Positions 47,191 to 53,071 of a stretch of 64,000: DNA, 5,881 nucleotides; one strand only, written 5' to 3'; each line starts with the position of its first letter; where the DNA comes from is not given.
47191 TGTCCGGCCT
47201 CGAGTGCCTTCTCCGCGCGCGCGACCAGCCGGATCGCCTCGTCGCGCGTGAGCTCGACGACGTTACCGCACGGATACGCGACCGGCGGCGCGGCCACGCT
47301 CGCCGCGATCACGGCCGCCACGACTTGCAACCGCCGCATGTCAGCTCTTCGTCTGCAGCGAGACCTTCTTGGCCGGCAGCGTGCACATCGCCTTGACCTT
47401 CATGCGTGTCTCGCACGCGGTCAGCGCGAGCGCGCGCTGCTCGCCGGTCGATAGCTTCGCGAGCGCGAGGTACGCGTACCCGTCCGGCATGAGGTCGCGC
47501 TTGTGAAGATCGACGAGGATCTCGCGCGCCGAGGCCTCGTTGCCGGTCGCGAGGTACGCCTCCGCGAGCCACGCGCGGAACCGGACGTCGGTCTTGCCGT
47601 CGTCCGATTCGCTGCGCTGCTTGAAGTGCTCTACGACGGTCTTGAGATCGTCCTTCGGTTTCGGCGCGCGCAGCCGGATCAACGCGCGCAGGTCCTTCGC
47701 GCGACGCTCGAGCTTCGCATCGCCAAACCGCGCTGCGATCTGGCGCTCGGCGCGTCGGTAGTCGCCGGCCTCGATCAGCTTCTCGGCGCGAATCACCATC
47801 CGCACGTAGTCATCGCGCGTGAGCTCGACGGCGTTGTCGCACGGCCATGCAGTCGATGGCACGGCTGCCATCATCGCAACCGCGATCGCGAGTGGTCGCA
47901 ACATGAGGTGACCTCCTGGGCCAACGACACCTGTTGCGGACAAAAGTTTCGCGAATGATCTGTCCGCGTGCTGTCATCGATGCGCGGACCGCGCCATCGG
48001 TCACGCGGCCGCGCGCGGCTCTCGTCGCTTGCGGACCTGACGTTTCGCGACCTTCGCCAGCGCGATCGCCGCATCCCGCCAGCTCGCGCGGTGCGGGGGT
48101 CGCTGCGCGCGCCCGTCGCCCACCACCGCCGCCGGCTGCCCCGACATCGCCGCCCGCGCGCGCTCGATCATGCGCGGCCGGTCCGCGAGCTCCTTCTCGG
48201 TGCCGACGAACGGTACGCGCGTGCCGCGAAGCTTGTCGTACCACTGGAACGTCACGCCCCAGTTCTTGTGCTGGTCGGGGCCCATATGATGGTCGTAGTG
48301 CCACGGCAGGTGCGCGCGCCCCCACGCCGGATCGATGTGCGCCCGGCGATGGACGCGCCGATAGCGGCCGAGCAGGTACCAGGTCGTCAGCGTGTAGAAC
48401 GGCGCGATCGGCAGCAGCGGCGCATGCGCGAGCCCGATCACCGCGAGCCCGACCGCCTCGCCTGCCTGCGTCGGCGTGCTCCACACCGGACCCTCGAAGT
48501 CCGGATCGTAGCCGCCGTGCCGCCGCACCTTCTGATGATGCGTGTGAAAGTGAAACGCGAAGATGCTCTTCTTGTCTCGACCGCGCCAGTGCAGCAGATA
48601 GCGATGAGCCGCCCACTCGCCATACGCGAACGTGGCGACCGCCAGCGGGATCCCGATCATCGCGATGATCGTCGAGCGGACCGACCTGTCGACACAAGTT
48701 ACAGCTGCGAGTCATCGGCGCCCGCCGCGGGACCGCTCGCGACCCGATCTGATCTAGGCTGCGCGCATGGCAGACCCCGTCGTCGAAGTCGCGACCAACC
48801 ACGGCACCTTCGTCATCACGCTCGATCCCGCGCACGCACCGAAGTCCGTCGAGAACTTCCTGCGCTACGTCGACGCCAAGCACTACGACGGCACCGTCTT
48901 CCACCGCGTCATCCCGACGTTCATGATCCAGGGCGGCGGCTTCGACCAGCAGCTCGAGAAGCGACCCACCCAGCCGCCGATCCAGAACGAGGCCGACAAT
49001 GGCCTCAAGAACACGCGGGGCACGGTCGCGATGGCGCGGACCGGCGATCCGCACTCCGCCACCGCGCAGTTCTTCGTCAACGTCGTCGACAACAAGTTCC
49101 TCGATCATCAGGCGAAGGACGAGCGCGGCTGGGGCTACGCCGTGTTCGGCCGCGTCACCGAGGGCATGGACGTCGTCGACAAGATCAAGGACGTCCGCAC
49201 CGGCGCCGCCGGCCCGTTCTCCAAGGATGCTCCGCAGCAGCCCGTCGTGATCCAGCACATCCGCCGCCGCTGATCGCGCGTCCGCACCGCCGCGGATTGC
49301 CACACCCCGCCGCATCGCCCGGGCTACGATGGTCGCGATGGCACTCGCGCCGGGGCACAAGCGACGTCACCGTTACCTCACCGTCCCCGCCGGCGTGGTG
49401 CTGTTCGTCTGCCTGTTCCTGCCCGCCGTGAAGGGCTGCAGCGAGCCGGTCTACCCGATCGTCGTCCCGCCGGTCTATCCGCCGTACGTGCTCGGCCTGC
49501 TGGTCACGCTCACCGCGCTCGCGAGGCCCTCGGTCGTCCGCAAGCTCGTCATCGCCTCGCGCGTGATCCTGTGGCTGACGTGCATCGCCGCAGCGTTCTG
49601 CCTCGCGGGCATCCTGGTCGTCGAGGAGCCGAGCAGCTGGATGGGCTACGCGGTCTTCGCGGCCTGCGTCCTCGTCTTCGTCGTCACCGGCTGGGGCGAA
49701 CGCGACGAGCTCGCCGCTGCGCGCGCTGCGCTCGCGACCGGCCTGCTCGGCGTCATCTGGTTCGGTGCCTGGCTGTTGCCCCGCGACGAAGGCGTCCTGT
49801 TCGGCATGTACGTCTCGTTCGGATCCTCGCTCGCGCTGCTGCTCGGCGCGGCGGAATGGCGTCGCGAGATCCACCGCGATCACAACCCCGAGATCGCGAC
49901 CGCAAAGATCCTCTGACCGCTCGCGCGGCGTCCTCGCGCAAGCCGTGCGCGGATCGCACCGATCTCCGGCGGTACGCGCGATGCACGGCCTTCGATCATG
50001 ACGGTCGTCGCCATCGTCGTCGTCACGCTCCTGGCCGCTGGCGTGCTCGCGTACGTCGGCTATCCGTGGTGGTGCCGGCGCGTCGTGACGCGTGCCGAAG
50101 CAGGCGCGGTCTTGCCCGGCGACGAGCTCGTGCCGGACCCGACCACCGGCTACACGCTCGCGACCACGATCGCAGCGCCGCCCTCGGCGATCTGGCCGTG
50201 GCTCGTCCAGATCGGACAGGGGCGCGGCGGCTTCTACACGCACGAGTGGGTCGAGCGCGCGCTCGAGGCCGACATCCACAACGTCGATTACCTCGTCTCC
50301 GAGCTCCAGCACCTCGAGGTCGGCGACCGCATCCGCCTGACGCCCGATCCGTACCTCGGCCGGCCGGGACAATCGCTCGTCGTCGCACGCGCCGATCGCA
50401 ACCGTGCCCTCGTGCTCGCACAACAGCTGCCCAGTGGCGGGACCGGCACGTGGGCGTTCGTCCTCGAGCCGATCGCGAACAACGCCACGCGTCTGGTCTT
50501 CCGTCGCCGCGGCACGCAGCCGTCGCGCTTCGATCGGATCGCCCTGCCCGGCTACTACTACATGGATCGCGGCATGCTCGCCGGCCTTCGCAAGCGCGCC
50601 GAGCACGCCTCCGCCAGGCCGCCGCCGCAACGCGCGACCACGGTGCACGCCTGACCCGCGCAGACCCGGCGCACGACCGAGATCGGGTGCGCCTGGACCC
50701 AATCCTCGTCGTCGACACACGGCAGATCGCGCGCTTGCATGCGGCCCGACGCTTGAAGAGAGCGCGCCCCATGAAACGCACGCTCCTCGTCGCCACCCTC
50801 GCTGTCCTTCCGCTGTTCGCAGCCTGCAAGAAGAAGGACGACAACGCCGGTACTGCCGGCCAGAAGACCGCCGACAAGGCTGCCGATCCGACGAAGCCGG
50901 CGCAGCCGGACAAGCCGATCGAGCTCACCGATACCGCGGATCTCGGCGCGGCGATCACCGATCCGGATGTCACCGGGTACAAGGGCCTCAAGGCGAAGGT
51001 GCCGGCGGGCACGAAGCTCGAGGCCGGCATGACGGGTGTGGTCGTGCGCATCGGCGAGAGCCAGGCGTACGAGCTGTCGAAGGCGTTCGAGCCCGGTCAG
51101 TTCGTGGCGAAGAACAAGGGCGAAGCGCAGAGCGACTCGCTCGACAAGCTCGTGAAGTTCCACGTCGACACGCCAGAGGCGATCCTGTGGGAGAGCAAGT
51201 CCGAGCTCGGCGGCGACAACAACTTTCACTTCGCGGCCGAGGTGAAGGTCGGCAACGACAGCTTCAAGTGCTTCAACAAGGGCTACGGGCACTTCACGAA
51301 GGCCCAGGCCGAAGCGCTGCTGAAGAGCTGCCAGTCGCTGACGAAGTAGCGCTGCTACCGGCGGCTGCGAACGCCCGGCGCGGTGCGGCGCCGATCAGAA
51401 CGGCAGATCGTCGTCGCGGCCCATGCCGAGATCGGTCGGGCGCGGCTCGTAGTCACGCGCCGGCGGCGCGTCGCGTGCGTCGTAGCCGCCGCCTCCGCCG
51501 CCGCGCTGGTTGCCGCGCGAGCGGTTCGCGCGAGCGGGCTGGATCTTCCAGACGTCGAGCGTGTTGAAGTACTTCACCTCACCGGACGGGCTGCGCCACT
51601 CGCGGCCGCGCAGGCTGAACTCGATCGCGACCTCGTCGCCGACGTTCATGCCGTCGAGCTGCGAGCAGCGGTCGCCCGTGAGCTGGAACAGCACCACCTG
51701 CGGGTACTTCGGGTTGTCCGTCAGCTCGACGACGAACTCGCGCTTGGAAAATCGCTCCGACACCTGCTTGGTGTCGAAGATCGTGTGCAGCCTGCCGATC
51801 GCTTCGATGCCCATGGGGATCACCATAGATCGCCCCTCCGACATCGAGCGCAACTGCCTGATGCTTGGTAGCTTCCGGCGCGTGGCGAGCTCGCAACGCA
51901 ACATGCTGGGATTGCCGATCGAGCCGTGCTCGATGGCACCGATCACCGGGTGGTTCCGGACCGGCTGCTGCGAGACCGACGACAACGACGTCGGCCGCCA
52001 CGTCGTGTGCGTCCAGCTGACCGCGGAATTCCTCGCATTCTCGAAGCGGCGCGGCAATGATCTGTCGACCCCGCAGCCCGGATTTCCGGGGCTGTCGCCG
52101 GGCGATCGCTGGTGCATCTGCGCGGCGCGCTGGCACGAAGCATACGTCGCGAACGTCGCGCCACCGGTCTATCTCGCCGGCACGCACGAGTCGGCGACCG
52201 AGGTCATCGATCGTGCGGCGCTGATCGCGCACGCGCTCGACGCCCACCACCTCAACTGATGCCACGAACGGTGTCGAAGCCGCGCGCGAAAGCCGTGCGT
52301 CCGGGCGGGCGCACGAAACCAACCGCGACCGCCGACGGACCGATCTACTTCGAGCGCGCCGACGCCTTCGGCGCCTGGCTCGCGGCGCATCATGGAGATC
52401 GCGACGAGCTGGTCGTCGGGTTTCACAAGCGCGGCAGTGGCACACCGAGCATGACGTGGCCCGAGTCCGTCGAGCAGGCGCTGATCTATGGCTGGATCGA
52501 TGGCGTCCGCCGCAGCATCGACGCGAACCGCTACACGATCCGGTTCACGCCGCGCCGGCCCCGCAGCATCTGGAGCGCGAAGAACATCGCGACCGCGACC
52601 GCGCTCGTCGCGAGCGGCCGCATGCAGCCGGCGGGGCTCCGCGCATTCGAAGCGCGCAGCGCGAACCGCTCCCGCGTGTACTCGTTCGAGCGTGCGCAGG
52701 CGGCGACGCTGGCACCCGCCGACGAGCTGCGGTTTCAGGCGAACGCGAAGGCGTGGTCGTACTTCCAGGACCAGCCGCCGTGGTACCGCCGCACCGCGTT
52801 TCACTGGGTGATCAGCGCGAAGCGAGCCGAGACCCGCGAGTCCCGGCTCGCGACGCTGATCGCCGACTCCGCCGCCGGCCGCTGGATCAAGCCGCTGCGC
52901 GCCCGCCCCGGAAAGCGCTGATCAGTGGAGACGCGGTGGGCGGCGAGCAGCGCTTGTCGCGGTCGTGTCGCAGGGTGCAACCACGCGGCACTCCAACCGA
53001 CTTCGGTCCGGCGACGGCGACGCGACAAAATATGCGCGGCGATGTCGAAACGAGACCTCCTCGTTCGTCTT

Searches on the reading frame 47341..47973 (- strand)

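Call 39: search_protein_families(library=pfam, proteins=[window:47341-47973:-], max_evalue=0.001)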
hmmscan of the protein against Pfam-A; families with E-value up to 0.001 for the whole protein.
window:47341-47973:- (210 aa): 1 family
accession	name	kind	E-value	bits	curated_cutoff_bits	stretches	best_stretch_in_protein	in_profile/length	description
PF14559.12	TPR_19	-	9.6e-06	26.3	25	1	128-170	23-64/68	Tetratricopeptide repeat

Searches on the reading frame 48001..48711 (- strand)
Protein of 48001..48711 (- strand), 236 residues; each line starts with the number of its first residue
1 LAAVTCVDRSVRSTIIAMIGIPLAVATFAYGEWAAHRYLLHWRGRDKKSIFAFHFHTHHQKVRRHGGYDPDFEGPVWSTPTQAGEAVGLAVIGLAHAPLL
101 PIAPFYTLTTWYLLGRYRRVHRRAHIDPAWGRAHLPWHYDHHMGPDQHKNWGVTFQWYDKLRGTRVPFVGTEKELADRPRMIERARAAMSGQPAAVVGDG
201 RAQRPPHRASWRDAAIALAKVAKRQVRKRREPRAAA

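Call 39: search_protein_families(library=pfam, proteins=[window:48001-48711:-], max_evalue=0.001)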
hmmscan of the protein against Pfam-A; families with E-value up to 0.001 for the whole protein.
window:48001-48711:- (236 aa): 1 family
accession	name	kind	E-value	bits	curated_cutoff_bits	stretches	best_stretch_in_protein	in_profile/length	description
PF04116.19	FA_hydroxylase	-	8.3e-06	26.7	31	1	23-164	3-132/132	Fatty acid hydroxylase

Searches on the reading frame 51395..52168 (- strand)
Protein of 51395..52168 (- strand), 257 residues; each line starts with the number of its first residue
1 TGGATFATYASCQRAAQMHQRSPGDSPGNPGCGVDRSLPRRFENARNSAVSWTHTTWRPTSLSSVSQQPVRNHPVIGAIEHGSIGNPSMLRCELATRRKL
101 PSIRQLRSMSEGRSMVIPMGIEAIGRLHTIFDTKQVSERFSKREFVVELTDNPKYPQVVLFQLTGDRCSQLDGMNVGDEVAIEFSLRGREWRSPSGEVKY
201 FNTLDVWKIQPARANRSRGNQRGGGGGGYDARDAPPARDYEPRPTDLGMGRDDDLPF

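Call 39: search_protein_families(library=pfam, proteins=[window:51395-52168:-], max_evalue=0.001)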
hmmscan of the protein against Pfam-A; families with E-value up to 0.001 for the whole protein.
window:51395-52168:- (257 aa): 1 family
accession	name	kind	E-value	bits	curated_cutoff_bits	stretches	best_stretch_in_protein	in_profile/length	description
PF11325.14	DUF3127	-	2.4e-23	82.6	27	1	123-209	2-84/85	Domain of unknown function (DUF3127)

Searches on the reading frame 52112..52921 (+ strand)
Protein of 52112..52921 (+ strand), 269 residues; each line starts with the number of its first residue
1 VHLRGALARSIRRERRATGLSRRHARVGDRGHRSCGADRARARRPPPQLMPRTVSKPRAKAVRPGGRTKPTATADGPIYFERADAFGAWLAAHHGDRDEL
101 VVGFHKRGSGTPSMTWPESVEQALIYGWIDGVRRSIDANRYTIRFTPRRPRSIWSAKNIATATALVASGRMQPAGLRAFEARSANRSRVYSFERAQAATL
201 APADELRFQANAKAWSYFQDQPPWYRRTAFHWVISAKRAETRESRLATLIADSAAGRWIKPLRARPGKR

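Call 41: search_protein_families(library=pfam, proteins=[window:52112-52921:+], max_evalue=0.001)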
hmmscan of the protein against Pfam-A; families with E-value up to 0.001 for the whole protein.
window:52112-52921:+ (269 aa): 1 family
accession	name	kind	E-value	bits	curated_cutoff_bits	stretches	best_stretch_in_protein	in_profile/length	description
PF13376.11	OmdA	-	1.1e-13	51.3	25.6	1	207-256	11-60/60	Bacteriocin-protection, YdeI or OmpD-Associated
